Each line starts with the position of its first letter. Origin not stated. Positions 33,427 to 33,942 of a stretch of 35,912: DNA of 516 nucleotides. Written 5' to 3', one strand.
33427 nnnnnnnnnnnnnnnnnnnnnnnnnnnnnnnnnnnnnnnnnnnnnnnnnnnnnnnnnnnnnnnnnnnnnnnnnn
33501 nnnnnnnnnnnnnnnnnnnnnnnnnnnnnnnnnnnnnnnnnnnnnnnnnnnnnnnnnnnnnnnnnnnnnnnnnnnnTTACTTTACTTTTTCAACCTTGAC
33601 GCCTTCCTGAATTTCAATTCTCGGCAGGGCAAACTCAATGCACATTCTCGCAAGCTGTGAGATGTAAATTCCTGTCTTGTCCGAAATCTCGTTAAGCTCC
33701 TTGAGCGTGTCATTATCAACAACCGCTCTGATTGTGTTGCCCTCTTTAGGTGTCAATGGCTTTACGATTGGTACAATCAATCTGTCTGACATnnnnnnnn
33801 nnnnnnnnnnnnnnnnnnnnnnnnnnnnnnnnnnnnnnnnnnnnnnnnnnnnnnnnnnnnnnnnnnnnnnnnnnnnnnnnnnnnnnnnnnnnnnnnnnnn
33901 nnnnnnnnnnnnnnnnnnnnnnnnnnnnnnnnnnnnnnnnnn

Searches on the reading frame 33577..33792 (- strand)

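Call 5: search_protein_families(library=pfam, proteins=[window:33577-33792:-], max_evalue=1)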
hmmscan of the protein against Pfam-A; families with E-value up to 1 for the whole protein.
window:33577-33792:- (71 aa): 3 families
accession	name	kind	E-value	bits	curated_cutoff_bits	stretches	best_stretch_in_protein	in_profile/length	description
PF12651.13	RHH_3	-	0.0041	17.5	21.6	1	25-49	9-33/44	Ribbon-helix-helix domain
PF16343.11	DUF4973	-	0.069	13.6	27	1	18-68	51-102/129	Domain of unknown function (DUF4973)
PF22057.2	BACOVA_00961-like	-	0.1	12.7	27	1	23-48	50-75/140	BACOVA_00961-like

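Call 6: search_protein_families(library=phrogs, proteins=[window:33577-33792:-], max_evalue=1)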
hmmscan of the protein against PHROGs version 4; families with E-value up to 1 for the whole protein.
window:33577-33792:- (71 aa): 4 families
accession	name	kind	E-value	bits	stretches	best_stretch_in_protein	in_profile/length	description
phrog_5118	-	unknown function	1.1e-05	26.2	1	3-66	3-64/67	-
phrog_876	-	transcription regulation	0.022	15.3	1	15-54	63-103/239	transcriptional repressor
phrog_3180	-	transcription regulation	0.032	15.2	1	23-47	10-34/50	Arc-like repressor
phrog_7306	-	unknown function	0.082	13.8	1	22-59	17-51/188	-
